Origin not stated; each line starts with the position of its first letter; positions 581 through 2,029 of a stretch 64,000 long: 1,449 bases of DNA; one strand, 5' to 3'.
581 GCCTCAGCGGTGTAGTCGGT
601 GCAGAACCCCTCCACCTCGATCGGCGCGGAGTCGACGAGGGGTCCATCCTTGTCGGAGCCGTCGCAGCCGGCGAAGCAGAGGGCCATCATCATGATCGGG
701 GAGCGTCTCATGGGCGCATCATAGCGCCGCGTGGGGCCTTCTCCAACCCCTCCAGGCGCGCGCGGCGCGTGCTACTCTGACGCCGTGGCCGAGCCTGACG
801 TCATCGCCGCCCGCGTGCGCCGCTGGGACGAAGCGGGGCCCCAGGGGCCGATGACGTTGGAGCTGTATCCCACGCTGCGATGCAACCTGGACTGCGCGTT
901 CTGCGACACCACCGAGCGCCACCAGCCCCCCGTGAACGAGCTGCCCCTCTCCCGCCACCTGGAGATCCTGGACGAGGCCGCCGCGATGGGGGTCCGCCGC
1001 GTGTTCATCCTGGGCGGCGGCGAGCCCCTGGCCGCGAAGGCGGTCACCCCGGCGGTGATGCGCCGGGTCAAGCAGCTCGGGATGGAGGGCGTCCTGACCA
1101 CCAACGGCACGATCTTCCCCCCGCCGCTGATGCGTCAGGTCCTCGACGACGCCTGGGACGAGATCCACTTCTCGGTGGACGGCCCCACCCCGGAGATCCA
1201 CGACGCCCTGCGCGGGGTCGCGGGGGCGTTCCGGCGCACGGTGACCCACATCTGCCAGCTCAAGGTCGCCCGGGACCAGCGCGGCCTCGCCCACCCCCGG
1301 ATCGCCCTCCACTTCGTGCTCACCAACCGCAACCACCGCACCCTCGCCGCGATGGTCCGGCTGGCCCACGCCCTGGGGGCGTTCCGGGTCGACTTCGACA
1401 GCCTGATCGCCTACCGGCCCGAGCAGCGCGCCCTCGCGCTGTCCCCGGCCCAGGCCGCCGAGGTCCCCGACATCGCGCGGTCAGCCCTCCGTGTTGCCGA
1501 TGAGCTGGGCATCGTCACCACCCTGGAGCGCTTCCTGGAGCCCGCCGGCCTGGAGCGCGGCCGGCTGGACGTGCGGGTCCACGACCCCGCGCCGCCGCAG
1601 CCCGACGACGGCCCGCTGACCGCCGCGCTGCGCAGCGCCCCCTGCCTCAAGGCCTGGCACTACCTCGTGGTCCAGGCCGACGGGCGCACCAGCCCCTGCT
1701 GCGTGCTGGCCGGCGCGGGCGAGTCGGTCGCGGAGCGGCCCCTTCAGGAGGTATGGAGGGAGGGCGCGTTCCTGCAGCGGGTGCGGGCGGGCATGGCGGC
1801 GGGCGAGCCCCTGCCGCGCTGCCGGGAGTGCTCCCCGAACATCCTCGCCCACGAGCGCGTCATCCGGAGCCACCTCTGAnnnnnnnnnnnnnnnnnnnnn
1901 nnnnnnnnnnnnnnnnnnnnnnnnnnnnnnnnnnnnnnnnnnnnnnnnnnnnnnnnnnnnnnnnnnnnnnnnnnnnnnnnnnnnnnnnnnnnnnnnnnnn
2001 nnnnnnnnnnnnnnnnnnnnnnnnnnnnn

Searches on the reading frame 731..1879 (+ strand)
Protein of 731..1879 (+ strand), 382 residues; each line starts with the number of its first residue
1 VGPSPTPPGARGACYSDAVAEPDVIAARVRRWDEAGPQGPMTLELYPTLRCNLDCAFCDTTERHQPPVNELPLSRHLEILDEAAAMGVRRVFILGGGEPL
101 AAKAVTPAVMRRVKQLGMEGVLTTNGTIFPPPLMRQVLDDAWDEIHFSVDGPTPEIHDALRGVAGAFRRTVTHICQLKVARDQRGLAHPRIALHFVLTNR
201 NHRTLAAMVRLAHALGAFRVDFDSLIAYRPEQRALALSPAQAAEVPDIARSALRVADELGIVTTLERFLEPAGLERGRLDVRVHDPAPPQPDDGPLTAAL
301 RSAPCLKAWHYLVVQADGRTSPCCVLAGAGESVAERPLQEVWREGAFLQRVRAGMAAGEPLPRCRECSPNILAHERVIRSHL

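Call 4: search_protein_families(library=pfam, proteins=[window:731-1879:+], max_evalue=0.01)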
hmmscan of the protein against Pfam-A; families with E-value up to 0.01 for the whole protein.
window:731-1879:+ (382 aa): 3 families
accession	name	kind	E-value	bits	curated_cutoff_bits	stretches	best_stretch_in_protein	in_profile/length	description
PF04055.27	Radical_SAM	-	4.3e-16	60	29.5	1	46-166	2-125/166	Radical SAM superfamily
PF13186.11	SPASM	-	1.8e-06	28.5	21.5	1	305-367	1-66/67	Iron-sulfur cluster-binding domain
PF13353.11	Fer4_12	-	0.00039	21.2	22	1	50-152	14-116/137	4Fe-4S single cluster domain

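Call 5: search_protein_families(library=ncbifam, proteins=[window:731-1879:+], max_evalue=0.01)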
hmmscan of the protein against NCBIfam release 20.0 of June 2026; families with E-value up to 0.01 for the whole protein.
window:731-1879:+ (382 aa): 57 families (the best 25 are shown)
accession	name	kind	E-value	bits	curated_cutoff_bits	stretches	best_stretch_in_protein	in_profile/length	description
TIGR04545.1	rSAM_ahbD_hemeb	equivalog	3.1e-27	95.9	500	1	48-219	7-169/339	heme b synthase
TIGR04317.1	W_rSAM_matur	equivalog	1.2e-22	80.5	380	1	46-235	9-194/349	tungsten cofactor oxidoreductase radical SAM maturase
TIGR04251.1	SCM_rSAM_ScmF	equivalog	2.1e-19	70.2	400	1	43-225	6-182/353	SynChlorMet cassette radical SAM/SPASM protein ScmF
TIGR04053.2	TIGR04053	equivalog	2.1e-19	70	395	1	48-246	15-207/366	TIGR04053 family radical SAM/SPASM domain-containing protein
TIGR04051.1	rSAM_NirJ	equivalog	5.5e-19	68.3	515.45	1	49-214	10-165/354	heme d1 biosynthesis radical SAM protein NirJ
TIGR04055.1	rSAM_NirJ2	equivalog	8.1e-18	65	500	2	48-218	7-167/326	putative heme d1 biosynthesis radical SAM protein NirJ2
TIGR02109.1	PQQ_syn_pqqE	equivalog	8.5e-18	64.4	381.35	1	40-223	6-180/358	pyrroloquinoline quinone biosynthesis protein PqqE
TIGR04303.1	GeoRSP_rSAM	equivalog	1.9e-17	63.8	400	1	40-225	4-177/325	GeoRSP system radical SAM/SPASM protein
NF045574.1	sacti_mat_StsB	exception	1.2e-16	60.7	625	1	50-210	105-254/466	StsB family radical SAM/SPASM domain sactipeptide maturase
TIGR04546.1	rSAM_ahbC_deAc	equivalog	1.6e-16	60.1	650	1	48-226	46-214/390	12,18-didecarboxysiroheme deacetylase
TIGR04347.1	pseudo_SAM_Halo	equivalog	2.9e-16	59.7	525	1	48-225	45-212/390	TIGR04347 family pseudo-SAM/SPASM protein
NF050035.1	rSAM_WgK_link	exception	2.7e-15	56.2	650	1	40-228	8-184/367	radical SAM/SPASM peptide maturase WgkB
TIGR04311.1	rSAM_Geo_metal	subfamily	3.6e-15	55.9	400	1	40-260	2-222/423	radical SAM/SPASM family putative metalloenzyme maturase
TIGR03962.1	mycofact_rSAM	equivalog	5.1e-15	55.5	265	1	37-217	8-178/339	mycofactocin radical SAM maturase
NF049973.1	radical_Rv1681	equivalog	1.1e-14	54.2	380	1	42-175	73-204/326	Rv1681 family radical SAM protein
TIGR04133.1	rSAM_w_lipo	hypoth_equivalog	3.1e-11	42.8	425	1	48-178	31-161/350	TIGR04133 family radical SAM/SPASM protein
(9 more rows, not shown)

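Call 7: find_homologous_proteins(query=window:731-1879:+, max_evalue=0.00001)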
Query window:731-1879:+ (382 aa): 470 proteins with E <= 0.00001 among 8000 candidates; the best 120 are listed.
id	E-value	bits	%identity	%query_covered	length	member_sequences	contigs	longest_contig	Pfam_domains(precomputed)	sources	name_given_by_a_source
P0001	5.4e-242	820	100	95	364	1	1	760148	PF13186.12,PF04055.28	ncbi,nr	ncbi:MAG: radical SAM protein [Alphaproteobacteria bacterium]|nr:radical SAM protein [Alphaproteobac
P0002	5.4e-186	636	78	95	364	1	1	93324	PF13186.12,PF04055.28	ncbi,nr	ncbi:MAG: radical SAM protein [Alphaproteobacteria bacterium]|nr:radical SAM protein [Alphaproteobac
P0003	1.7e-167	575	68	98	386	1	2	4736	PF13186.12,PF04055.28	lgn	-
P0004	1.8e-166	572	71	97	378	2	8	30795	PF13186.12,PF04055.28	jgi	jgi:MoaA/NifB/PqqE/SkfB family radical SAM enzyme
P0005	1.1e-164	566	70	95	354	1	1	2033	PF13186.12,PF04055.28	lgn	-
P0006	1.2e-164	566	66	99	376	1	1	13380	PF13186.12,PF04055.28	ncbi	-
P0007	2.4e-164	565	73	95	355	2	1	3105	PF13186.12,PF04055.28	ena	-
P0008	6.0e-163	560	71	95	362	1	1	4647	PF13186.12,PF04055.28,PF13353.12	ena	-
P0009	2.7e-162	558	69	95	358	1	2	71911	PF13186.12,PF04055.28,PF13353.12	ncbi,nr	ncbi:MAG: radical SAM protein [Proteobacteria bacterium]|nr:radical SAM protein [Pseudomonadota bact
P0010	3.4e-162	558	68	95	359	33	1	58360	PF13186.12,PF04055.28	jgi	jgi:MoaA/NifB/PqqE/SkfB family radical SAM enzyme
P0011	7.5e-160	550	67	95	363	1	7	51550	PF13186.12,PF04055.28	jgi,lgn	jgi:MoaA/NifB/PqqE/SkfB family radical SAM enzyme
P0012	2.2e-159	549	68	95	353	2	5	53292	PF13186.12,PF04055.28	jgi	-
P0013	3.2e-159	548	66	95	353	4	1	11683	PF13186.12,PF04055.28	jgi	jgi:MoaA/NifB/PqqE/SkfB family radical SAM enzyme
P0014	3.7e-159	548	68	95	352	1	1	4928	PF13186.12,PF04055.28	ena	-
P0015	5.5e-159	547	66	95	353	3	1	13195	PF13186.12,PF04055.28,PF13353.12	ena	-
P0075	9.3e-143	494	61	97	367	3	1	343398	PF13186.12,PF04055.28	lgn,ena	-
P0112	1.3e-139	483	64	95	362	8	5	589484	PF13186.12,PF04055.28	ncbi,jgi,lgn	jgi:MoaA/NifB/PqqE/SkfB family radical SAM enzyme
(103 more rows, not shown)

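Call 8: find_encoding_contigs(protein=P0001, flank=10000, max_places=2)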
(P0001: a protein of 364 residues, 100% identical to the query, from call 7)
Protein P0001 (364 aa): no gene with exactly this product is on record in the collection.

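Call 9: find_encoding_contigs(protein=P0112, flank=10000, max_places=3)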
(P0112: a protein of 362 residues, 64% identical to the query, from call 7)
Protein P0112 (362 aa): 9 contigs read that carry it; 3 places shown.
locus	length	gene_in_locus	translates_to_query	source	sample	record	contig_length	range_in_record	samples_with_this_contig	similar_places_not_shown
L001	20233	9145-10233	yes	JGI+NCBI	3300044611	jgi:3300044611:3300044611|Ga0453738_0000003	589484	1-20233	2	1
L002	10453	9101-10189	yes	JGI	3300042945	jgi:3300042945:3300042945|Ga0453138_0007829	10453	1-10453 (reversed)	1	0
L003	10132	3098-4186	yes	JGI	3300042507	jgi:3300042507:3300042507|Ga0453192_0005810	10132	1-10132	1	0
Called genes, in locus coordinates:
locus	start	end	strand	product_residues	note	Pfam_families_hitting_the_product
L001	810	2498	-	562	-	-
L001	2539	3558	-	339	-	PF04055:Radical_SAM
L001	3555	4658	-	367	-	PF04055:Radical_SAM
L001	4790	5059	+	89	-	PF13186:SPASM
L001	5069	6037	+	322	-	PF00005:ABC_tran, PF13304:AAA_21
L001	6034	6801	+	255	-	PF12679:ABC2_membrane_2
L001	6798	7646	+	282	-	PF06750:A24_N_bact, PF01478:Peptidase_A24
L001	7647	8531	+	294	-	-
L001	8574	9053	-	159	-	-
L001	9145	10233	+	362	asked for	PF04055:Radical_SAM, PF13186:SPASM (weak)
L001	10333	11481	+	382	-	PF04055:Radical_SAM, PF06968:BATS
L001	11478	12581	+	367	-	PF00155:Aminotran_1_2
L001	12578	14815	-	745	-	PF22544:HYDIN_VesB_CFA65-like_Ig (weak), PF01839:FG-GAP (faint), PF11617:Cu-binding_MopE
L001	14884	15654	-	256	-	PF04055:Radical_SAM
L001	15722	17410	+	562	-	PF13524:Glyco_trans_1_2 (faint), PF20706:GT4-conflict (weak), PF00534:Glycos_transf_1, PF13692:Glyco_trans_1_4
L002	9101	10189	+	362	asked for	PF04055:Radical_SAM, PF13186:SPASM (weak)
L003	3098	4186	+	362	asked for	PF04055:Radical_SAM, PF13186:SPASM (weak)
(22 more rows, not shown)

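Call 10: find_encoding_contigs(protein=P0075, flank=10000, max_places=2)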
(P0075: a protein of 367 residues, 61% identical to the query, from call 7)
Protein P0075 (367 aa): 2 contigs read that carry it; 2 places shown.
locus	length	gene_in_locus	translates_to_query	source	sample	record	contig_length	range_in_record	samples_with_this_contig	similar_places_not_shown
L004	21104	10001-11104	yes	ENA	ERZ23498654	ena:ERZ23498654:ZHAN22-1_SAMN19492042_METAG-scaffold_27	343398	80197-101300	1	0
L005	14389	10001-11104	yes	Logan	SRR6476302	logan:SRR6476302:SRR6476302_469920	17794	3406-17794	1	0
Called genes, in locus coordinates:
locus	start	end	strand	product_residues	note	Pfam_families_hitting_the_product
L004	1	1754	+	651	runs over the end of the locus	PF00664:ABC_membrane (weak)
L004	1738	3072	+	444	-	PF25917:BSH_RND (weak)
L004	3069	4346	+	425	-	PF02321:OEP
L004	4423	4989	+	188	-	-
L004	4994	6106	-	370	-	PF00753:Lactamase_B (faint), PF13483:Lactamase_B_3, PF12706:Lactamase_B_2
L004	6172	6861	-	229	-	-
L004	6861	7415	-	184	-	-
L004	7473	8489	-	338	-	PF04055:Radical_SAM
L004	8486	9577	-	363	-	PF04055:Radical_SAM, PF13186:SPASM (weak)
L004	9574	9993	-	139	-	-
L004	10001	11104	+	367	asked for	PF04055:Radical_SAM, PF13186:SPASM (weak)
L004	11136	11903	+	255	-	PF04055:Radical_SAM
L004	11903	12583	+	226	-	-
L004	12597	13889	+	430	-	-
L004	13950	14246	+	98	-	PF13186:SPASM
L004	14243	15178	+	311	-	PF00005:ABC_tran, PF13304:AAA_21 (weak)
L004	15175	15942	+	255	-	PF12679:ABC2_membrane_2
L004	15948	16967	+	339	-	PF01041:DegT_DnrJ_EryC1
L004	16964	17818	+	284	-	PF06750:A24_N_bact, PF01478:Peptidase_A24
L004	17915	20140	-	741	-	PF22544:HYDIN_VesB_CFA65-like_Ig (weak), PF11617:Cu-binding_MopE, PF01839:FG-GAP (weak)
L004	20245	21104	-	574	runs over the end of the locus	PF00535:Glycos_transf_2, PF10111:Glyco_tranf_2_2 (faint), PF13641:Glyco_tranf_2_3 (weak)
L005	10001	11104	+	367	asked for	PF04055:Radical_SAM, PF13186:SPASM (weak)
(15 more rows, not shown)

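Call 14: search_solved_structures(query=window:785-1879:+, max_evalue=0.001, show_alignments=1)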
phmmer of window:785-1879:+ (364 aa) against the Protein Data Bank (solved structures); distinct sequences matched with E-value up to 0.001: 4.
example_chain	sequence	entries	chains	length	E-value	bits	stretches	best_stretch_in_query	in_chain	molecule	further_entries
6c8v_A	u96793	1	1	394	1.7e-06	30.5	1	22-204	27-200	Coenzyme PQQ synthesis protein E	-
6efn_A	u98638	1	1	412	4.3e-05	25.8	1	22-161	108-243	Sporulation killing factor maturation protein SkfB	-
8wm2_A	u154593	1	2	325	4.5e-05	25.8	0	32-132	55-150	Fe-S radical SAM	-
5v1q_A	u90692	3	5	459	0.00045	22.5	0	22-111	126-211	Radical SAM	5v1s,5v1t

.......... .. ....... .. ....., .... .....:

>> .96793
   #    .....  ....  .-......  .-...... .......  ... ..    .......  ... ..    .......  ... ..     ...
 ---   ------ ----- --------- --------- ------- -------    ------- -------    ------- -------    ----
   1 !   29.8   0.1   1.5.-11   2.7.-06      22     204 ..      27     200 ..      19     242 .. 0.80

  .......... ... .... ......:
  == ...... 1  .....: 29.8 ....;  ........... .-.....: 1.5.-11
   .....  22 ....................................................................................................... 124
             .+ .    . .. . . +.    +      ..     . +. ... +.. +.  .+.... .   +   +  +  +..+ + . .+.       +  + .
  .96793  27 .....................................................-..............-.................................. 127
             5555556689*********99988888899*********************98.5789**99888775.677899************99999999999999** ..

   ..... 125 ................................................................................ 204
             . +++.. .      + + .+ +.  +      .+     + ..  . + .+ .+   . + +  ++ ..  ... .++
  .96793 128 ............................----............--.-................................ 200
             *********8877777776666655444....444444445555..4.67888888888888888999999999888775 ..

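Call 17: find_related_loci(query=A1, collection=genome_contigs, flank=10000)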
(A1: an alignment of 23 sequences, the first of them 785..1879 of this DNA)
Query A1 (364 aa) in genome_contigs; peptide patterns used: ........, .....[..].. (x = any residue, [..] = any of these).
118 stretches matched a pattern; 93 encode a relative of the query (tblastn E <= 1e-3); the best 80 are kept; 80 distinct loci.
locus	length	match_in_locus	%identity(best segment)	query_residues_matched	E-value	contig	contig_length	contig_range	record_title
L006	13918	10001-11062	69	1-364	8e-166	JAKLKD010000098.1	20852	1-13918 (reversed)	MAG: Myxococcota bacterium isolate MAG.235 MAG.235-scaffold_1775, whole genome shotgun sequence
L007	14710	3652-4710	66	1-364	5e-164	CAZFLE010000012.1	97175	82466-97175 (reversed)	MAG TPA_asm: uncultured Enterobacterales bacterium isolate binchicken_co46_73 genome assembly, contig: NODE_318_length_9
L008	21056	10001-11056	66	1-364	6e-163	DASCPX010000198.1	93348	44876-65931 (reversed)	MAG TPA_asm: Myxococcota bacterium isolate Fu_MAG_56 c_000001676650, whole genome shotgun sequence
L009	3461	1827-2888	69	1-364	2e-170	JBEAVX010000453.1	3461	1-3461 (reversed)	MAG: Pseudomonadota bacterium isolate NASQAN2011_262_B_bin.21 scaffold_104861, whole genome shotgun sequence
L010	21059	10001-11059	69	1-364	4e-163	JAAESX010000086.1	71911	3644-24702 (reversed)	MAG: Proteobacteria bacterium isolate Ust_23 UstG_CONTIG927718, whole genome shotgun sequence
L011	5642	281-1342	67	1-364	3e-164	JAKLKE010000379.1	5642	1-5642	MAG: Myxococcota bacterium isolate MAG.430 MAG.430-NODE_379_length_5642_cov_2.851213, whole genome shotgun sequence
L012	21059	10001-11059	68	1-364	8e-162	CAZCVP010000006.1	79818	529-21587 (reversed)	MAG TPA_asm: uncultured Enterobacterales bacterium isolate SRP077602_co7_381 genome assembly, contig: NODE_1085_length_7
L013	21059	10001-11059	66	1-364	1e-160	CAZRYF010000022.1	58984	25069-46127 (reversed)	MAG TPA_asm: uncultured Enterobacterales bacterium isolate SRP200020_co5_396 genome assembly, contig: NODE_734_length_58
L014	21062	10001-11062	66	1-364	3e-158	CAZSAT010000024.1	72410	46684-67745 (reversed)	MAG TPA_asm: uncultured Enterobacterales bacterium isolate binchicken_co46_602 genome assembly, contig: NODE_571_length_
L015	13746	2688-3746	65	1-364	1e-157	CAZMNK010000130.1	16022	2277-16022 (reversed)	MAG TPA_asm: uncultured Enterobacterales bacterium isolate SRP308112_co1_330 genome assembly, contig: NODE_6178_length_1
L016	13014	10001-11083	64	3-361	2e-153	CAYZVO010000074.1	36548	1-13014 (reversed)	MAG TPA_asm: uncultured Enterobacterales bacterium isolate binchicken_co141_545 genome assembly, contig: NODE_5084_lengt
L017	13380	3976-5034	68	1-364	2e-152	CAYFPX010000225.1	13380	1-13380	MAG TPA_asm: uncultured Enterobacterales bacterium isolate ERP019367_co1_21 genome assembly, contig: NODE_3399_length_13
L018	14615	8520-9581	61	1-364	2e-151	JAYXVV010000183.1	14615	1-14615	MAG: Myxococcota bacterium isolate XS_MAG130 XS_MAG130_0183, whole genome shotgun sequence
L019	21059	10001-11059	63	1-364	7e-151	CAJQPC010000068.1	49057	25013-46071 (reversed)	uncultured bacterium isolate 3_20180319_Bin_20180319_Bin_29_sub_1 genome assembly, contig: c_000000707325, whole genome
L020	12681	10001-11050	68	3-364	2e-150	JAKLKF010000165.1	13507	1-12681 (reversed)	MAG: Myxococcota bacterium isolate MAG.533 MAG.533-NODE_165_length_13507_cov_6.757111, whole genome shotgun sequence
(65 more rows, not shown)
